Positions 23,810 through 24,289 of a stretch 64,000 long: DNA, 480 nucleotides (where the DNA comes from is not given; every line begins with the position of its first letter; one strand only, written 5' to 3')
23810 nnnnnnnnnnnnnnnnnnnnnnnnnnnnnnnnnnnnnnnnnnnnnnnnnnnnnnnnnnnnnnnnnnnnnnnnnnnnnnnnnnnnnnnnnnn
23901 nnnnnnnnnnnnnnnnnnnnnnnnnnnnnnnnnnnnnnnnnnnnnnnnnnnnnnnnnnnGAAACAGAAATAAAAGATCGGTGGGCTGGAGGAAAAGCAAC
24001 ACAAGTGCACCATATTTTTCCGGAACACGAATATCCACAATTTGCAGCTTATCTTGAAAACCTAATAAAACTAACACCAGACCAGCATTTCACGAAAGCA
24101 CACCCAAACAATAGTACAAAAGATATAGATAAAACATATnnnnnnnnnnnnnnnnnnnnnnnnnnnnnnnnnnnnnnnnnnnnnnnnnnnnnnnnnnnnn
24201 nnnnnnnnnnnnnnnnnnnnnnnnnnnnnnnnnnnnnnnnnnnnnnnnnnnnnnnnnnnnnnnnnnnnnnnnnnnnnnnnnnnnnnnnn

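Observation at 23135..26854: Restriction-modification pair with a single 847-aa methyltransferase that fuses a complete m5C MTase to an N6A/N4C MTase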

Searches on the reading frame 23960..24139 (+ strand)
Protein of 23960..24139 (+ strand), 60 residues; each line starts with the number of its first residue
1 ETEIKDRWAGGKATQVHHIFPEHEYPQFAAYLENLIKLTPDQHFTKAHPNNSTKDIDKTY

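Call 46: search_solved_structures(query=A2, max_evalue=10, show_alignments=5)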
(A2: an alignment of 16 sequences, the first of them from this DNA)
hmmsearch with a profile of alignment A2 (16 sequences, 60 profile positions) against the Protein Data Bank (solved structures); distinct sequences matched with E-value up to 10: 6.
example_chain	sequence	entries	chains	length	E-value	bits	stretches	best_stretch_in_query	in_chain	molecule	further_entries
2q2k_A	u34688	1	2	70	0.37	13.9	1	20-47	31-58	Hypothetical protein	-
6ohl_A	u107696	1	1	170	1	12.5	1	32-49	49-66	Flavodoxin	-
6ohk_A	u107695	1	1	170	1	12.5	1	32-49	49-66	Flavodoxin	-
3bgy_A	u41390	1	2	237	1.2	12.3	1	7-42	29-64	Polynucleotide 5'-triphosphatase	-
2qy2_A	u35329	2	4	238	1.2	12.3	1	7-42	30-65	Probable mRNA-capping enzyme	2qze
3qye_A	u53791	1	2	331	1.7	11.8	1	15-44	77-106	TBC1 domain family member 1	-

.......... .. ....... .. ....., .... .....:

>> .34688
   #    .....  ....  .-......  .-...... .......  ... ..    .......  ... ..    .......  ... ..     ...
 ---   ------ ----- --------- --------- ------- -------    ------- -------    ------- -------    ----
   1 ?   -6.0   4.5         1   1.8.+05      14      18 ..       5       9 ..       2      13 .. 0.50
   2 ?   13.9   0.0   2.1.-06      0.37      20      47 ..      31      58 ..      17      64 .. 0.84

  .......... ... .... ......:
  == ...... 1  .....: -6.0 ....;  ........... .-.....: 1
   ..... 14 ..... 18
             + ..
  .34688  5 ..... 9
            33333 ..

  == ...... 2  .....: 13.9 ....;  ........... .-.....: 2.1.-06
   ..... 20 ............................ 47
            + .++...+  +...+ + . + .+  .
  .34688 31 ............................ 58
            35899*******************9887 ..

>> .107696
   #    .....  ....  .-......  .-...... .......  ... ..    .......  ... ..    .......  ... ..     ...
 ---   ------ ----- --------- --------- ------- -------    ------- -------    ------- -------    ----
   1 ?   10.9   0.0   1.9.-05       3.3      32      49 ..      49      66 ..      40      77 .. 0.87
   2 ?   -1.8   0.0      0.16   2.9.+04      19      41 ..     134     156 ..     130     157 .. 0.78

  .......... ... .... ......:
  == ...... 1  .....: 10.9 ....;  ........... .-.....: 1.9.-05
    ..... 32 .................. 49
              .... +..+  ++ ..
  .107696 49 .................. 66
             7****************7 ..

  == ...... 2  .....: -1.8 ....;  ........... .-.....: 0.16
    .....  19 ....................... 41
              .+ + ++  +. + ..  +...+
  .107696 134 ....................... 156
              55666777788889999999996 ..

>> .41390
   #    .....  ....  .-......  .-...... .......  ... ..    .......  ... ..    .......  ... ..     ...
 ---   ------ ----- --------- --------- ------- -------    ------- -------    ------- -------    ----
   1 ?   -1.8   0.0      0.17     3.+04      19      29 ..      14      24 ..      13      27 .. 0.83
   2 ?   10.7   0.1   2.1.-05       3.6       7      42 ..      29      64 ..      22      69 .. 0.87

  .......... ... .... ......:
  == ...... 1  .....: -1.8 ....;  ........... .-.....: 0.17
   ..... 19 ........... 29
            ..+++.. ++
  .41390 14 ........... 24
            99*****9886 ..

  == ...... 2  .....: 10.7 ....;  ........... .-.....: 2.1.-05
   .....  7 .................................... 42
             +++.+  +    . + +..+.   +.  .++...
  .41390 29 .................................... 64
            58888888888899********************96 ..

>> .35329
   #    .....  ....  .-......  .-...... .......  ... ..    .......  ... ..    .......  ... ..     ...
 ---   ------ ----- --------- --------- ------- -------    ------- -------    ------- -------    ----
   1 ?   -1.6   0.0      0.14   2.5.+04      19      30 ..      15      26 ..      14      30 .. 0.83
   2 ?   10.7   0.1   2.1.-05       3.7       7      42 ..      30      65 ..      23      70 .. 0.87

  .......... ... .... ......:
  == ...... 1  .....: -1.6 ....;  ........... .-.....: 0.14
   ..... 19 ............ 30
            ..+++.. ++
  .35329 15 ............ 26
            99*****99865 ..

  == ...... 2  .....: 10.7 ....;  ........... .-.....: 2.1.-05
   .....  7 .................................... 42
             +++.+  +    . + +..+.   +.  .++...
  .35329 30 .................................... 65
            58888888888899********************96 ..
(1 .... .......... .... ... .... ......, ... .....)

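Call 47: search_protein_families(library=pfam, alignment_id=A2, max_evalue=10)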
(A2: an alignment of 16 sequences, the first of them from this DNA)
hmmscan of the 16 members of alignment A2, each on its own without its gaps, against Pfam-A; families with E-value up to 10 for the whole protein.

A. member 1, seq(60 aa): 0 families

B. families by the number of members that match (of 16 scanned): 4 families
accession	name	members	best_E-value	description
PF01844.29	HNH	8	0.002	HNH endonuclease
PF13391.12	HNH_2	3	0.033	HNH endonuclease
PF23900.1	PRS2_N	2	0.099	PRS2 N-terminal domain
PF09533.15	DUF2380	1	0.051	Predicted lipoprotein of unknown function (DUF2380)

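Call 56: predict_structure(alignment_id=A3)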
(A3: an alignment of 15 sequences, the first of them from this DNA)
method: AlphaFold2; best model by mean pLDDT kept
length: 60 residues; sequences in the alignment: 15
mean_pLDDT: 73.4   pTM: 0.51
mean pLDDT of the five models: 73.4, 69.0, 65.3, 49.3, 47.5
residues with pLDDT >= 90: 4; 70-90: 35; 50-70: 14; < 50: 7
segments of 3 or more residues with pLDDT < 50: 55-60
pLDDT, mean of each block of 10 residues (from residue 1): 57 83 89 86 79 48
secondary structure, 60 per line:
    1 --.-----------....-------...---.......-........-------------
elements in order: E15-18 E35-38 H40-47

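Call 60: fold_search(model_id=the predicted structure, library=pdb)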
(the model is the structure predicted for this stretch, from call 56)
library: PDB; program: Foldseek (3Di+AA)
matches with E <= 10: 17; with E <= 0.001: 0
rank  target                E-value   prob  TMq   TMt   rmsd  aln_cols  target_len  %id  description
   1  9n6b_F                3.2e+00  0.44  0.43  0.12   1.5        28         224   14  Structure of the retron IA complex with HNH nuclease in the "up" orientation (released 2025-04-23)
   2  6cmx_A                4.2e+00  0.30  0.43  0.02   1.6        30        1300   20  Human Teneurin 2 extra-cellular region (released 2018-07-25)
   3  9vhl_F                4.2e+00  0.25  0.43  0.14   2.9        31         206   19  cryoEM structure of retron-Eco7 complex (form II) (released 2026-01-07)
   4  9nnb_J                4.2e+00  0.21  0.40  0.13   3.3        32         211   19  Cryo-EM structure of the Retron Ec78 complex, PtuA:PtuB:RT (4:2:1) (released 2025-10-08)
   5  8fm1_K                4.8e+00  0.09  0.38  0.08   6.0        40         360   30  Structure of CBASS Cap5 from Pseudomonas syringae in the absence of a ligand (apo form dimer) (released 2024-02-07)
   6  9g2h_A                5.1e+00  0.35  0.43  0.02   0.8        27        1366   22  Mouse Teneurin2 dimer variant A1B0 (released 2026-01-21)
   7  9l7p_H                5.1e+00  0.33  0.35  0.10   0.8        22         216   23  Cryo-EM structure of retron Ec78 system complex (released 2025-12-10)
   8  9g41_A                5.1e+00  0.33  0.42  0.02   0.9        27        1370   22  Mouse Teneurin2 dimer variant A0B1 (released 2026-01-21)
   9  6vhh_A                6.3e+00  0.30  0.38  0.01   0.7        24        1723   25  Human Teneurin-2 and human Latrophilin-3 binary complex (released 2020-06-03)
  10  9n69_F                6.8e+00  0.08  0.30  0.09   5.0        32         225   19  Structure of the retron IA complex with HNH nuclease in the "down" orientation (released 2025-04-23)
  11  5vgb_A                7.8e+00  0.12  0.43  0.20   2.0        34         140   12  Crystal structure of NmeCas9 HNH domain bound to anti-CRISPR AcrIIC1 (released 2017-08-30)
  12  9g42_A                8.9e+00  0.21  0.43  0.02   0.8        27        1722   22  Mouse Teneurin2 dimer variant A0B0 (released 2026-01-21)
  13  9g2f_A                8.9e+00  0.21  0.43  0.02   0.8        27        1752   22  Mouse Teneurin2 dimer variant A1B1 (released 2026-01-21)
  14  6fb3_A                9.5e+00  0.20  0.43  0.01   0.9        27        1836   22  Teneurin 2 Partial Extracellular Domain (released 2018-03-28)
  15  6ske_A                9.5e+00  0.18  0.42  0.02   0.9        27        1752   22  Teneurin 2 in complex with Latrophilin 2 Lec domain (released 2020-02-12)
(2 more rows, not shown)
